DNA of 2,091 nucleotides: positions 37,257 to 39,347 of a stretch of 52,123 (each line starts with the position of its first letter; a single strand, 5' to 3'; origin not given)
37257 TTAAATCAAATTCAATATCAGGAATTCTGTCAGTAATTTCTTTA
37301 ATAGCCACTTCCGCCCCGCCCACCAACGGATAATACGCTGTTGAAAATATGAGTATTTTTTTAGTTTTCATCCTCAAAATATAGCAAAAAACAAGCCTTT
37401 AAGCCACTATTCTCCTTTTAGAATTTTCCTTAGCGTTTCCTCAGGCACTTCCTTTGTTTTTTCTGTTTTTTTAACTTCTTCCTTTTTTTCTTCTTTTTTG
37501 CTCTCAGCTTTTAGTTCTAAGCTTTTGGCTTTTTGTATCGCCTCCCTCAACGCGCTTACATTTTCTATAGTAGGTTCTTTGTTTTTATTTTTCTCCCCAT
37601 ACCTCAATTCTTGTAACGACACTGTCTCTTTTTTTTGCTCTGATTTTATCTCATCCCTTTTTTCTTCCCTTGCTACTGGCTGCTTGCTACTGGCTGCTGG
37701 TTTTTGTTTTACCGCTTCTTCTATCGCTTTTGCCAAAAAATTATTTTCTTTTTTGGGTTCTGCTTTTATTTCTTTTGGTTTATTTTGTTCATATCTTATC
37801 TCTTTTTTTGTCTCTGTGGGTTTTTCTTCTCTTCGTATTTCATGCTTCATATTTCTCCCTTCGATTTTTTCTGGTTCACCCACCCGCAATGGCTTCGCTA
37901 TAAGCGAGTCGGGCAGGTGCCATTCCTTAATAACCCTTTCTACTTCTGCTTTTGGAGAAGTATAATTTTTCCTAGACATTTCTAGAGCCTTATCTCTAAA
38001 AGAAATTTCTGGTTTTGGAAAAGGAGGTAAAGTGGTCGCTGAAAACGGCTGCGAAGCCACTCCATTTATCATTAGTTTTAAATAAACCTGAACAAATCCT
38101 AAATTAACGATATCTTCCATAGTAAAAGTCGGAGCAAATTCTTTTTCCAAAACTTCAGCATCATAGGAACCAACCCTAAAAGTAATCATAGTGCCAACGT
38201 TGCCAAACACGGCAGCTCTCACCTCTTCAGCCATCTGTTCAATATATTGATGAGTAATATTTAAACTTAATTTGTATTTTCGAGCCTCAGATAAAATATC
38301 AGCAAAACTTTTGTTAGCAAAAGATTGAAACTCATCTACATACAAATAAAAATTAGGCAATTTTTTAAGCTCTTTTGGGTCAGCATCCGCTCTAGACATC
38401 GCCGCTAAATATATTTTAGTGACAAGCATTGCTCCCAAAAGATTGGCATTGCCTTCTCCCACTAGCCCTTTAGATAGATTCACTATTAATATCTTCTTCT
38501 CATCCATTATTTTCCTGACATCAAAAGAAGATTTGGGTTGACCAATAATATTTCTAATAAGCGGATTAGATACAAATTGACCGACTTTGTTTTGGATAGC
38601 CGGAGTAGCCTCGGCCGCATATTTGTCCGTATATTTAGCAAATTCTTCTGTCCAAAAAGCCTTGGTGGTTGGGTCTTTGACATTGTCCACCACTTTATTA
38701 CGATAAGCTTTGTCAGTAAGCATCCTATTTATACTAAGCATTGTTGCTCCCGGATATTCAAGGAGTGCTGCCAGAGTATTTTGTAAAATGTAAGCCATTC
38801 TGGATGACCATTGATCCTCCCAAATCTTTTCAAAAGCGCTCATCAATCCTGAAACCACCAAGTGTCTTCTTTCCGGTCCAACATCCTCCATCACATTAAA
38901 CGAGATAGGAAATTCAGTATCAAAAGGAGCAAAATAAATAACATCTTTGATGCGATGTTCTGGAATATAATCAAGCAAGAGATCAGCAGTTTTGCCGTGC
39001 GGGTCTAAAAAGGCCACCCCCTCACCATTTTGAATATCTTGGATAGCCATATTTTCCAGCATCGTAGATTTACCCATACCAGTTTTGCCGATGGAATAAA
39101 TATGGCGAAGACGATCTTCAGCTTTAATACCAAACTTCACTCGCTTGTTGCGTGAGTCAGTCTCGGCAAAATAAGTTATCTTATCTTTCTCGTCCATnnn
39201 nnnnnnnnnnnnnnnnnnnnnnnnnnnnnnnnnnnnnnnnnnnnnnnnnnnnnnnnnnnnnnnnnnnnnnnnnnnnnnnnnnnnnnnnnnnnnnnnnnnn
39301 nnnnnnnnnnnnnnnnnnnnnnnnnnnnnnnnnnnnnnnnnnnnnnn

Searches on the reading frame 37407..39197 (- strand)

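Call 93: search_protein_families(library=ncbifam, proteins=[window:37407-39197:-], max_evalue=0.05)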
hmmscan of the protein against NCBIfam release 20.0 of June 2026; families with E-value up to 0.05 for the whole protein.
window:37407-39197:- (596 aa): 7 families
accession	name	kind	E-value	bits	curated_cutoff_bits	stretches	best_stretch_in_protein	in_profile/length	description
TIGR03754.1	conj_TOL_TraD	equivalog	2.6e-10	39.4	647.55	2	23-78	173-227/643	type IV conjugative transfer system coupling protein TraD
TIGR03743.1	SXT_TraD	subfamily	3.9e-09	35.5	366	2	23-69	168-214/636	conjugative transfer system coupling protein TraD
NF053655.1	CedD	equivalog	4.6e-07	28.9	600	1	16-77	207-268/527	DNA-translocating ATPase CedD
NF033849.1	ser_rich_anae_1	subfamily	0.0015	15.9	650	0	197-328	937-1080/1163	serine-rich protein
NF041447.1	TrbC_conju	equivalog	0.0035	15.8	800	1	24-67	123-166/685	F-type conjugative transfer protein TrbC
TIGR03728.1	glyco_access_1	hypoth_equivalog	0.0037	16.7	290.75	1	176-263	75-163/265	SP_1767 family glycosyltransferase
TIGR03420.1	DnaA_homol_Hda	equivalog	0.039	13.5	194.8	0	27-145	35-159/226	DnaA regulatory inactivator Hda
